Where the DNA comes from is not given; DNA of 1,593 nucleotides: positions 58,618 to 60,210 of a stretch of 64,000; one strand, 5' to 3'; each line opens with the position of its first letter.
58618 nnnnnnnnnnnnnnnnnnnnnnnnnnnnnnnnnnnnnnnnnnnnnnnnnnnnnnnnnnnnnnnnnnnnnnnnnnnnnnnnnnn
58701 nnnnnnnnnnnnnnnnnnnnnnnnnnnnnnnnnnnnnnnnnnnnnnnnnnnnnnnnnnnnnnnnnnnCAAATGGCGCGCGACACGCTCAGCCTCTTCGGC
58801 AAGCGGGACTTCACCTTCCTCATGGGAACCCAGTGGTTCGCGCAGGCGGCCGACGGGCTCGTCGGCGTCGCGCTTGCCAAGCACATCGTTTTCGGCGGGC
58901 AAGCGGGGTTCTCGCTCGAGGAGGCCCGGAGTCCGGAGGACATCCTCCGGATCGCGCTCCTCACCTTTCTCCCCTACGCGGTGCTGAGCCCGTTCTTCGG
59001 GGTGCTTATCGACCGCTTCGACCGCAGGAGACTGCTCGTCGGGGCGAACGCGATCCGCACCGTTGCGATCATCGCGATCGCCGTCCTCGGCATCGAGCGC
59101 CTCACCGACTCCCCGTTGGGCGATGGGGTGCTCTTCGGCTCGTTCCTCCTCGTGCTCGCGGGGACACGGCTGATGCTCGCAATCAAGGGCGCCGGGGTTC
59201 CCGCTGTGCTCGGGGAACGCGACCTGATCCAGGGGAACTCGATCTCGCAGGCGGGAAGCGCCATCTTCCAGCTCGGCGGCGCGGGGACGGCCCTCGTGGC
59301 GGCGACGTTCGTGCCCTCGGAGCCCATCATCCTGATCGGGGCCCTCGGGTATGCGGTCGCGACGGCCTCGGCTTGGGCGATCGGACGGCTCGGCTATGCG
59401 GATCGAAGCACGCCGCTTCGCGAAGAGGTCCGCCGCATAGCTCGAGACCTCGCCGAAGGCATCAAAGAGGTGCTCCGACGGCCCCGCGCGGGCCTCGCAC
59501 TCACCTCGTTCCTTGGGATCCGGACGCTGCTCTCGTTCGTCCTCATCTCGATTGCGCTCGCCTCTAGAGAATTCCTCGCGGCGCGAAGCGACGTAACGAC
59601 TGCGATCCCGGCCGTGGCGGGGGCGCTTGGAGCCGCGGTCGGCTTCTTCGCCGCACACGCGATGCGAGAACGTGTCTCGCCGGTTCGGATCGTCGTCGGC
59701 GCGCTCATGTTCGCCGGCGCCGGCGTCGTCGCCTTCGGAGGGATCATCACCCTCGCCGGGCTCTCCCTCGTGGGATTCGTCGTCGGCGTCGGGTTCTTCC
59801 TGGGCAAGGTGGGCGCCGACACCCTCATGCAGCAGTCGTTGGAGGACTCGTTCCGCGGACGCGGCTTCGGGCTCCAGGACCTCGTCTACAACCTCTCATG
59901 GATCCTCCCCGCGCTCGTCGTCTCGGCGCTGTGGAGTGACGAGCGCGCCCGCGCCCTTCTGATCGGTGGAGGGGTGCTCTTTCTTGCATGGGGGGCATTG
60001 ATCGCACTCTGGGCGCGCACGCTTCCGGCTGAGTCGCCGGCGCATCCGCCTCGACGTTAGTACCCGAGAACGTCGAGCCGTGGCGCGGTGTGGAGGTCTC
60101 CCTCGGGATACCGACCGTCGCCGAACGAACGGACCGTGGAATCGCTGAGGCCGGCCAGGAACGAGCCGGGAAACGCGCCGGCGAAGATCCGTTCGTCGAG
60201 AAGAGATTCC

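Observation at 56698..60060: Large fusion membrane protein (~1120 aa): GT-C-like glycosyltransferase domain fused to an MFS transporter domain, translationally coupled to a phosphodiesterase lipoprotein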

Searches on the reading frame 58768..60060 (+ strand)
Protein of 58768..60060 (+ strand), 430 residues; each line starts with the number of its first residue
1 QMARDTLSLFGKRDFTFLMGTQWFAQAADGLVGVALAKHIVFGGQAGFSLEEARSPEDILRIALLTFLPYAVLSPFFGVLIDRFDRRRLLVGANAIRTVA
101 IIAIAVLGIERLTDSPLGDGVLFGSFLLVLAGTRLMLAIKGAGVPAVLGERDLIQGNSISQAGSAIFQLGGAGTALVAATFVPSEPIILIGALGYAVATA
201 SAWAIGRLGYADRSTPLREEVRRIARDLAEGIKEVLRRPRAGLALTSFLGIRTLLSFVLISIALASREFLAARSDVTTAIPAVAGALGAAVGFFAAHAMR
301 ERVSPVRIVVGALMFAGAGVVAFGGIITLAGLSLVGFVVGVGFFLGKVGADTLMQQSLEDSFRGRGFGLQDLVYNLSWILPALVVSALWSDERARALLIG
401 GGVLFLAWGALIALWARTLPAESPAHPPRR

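Call 20: search_solved_structures(query=window:58768-60060:+, max_evalue=0.01)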
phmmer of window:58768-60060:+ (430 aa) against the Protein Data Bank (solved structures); distinct sequences matched with E-value up to 0.01: 0.
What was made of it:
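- Tried and rejected: A single-sequence search gave nothing (call 20).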

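Call 63: search_solved_structures(query=A3, max_evalue=1)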
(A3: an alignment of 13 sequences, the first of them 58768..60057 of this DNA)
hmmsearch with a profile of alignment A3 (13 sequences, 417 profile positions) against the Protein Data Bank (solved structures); distinct sequences matched with E-value up to 1: 1.
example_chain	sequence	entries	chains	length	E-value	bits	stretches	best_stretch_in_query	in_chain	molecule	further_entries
9boi_A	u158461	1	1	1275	0.033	16.4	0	221-332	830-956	mVenus,Maltose/maltodextrin-binding periplasmic protein,Protein spinster homolog 1,Designe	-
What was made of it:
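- On MFS lipid transporters (LtaA, LplT, MFSD2A, Spns): Spns1 is E 0.033 by profile (call 63).
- Tried and rejected: A profile against PDB gave only Spns1 at E 0.033 (call 63).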

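Call 79: find_homologous_proteins(query=window:58768-60057:+, max_evalue=1e-10)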
Query window:58768-60057:+ (430 aa): 75 proteins with E <= 1e-10 among 8000 candidates.
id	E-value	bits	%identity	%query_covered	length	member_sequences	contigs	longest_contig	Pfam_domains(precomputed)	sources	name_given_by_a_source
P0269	5.6e-165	567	65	100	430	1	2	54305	PF07690.22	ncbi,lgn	ncbi:MAG: MFS transporter [Actinomycetota bacterium]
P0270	6.5e-164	564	66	100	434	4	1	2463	PF07690.22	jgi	jgi:hypothetical protein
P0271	8.2e-164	563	65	100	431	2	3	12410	PF07690.22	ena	-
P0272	2.6e-163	562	66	100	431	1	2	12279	PF07690.22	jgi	jgi:hypothetical protein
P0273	9.8e-163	560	64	100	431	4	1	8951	PF07690.22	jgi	jgi:hypothetical protein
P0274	3.6e-162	558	65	97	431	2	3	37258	PF07690.22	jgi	jgi:hypothetical protein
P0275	5.1e-162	558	64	100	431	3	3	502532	PF07690.22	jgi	jgi:hypothetical protein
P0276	1.9e-157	542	63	100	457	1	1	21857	PF07690.22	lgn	-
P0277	2.1e-157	542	63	100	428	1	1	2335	PF07690.22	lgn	-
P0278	5.2e-156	538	64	97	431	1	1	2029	PF07690.22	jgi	jgi:hypothetical protein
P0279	3.0e-155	535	63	99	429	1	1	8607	PF07690.22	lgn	-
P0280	4.4e-154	531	59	100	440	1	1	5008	PF07690.22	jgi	jgi:hypothetical protein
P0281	5.3e-154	531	64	97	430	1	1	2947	PF07690.22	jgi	jgi:hypothetical protein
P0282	6.3e-153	528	64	97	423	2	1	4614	PF07690.22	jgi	jgi:hypothetical protein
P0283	1.2e-152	527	62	99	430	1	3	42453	PF07690.22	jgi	jgi:hypothetical protein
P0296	5.0e-143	495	58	98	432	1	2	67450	PF07690.22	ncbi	ncbi:MAG: MFS transporter [Actinomycetota bacterium]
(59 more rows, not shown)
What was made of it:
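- The MFS subfamily drops from 45% identity to 33% and then 27% outside this family (call 79).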

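Call 80: find_encoding_contigs(protein=P0296, flank=6000, max_places=1)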
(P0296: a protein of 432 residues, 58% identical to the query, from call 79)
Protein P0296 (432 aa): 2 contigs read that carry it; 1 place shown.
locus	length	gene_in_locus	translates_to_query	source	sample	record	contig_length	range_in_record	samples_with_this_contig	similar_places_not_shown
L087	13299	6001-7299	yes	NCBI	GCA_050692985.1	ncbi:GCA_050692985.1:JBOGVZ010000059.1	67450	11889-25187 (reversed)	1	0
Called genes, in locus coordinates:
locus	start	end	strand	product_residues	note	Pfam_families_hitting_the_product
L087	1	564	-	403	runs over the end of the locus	PF13641:Glyco_tranf_2_3, PF00535:Glycos_transf_2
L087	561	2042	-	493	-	PF04230:PS_pyruv_trans (faint)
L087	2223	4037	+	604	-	-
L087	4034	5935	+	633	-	-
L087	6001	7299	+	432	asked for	PF07690:MFS_1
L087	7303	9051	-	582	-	PF00884:Sulfatase (faint), PF01663:Phosphodiest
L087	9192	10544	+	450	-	-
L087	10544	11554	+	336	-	PF03773:ArsP_1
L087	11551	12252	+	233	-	PF21537:DUF1980_C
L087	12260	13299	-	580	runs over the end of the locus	PF00884:Sulfatase (faint), PF01663:Phosphodiest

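Call 84: search_protein_families(library=pfam, proteins=[L087:2223-4037:+, L087:4034-5935:+, L087:9192-10544:+], max_evalue=1)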
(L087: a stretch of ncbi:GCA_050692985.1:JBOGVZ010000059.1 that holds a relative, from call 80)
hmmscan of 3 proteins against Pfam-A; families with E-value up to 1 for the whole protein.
L087:2223-4037:+ (604 aa): 0 families

L087:4034-5935:+ (633 aa): 0 families

L087:9192-10544:+ (450 aa): 2 families
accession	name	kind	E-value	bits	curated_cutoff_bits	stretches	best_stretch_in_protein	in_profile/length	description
PF01663.27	Phosphodiest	-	0.031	14.3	23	1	213-238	45-71/342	Type I phosphodiesterase / nucleotide pyrophosphatase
PF24198.1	DUF7423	-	0.13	13.2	27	1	25-63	7-44/84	Domain of unknown function (DUF7423)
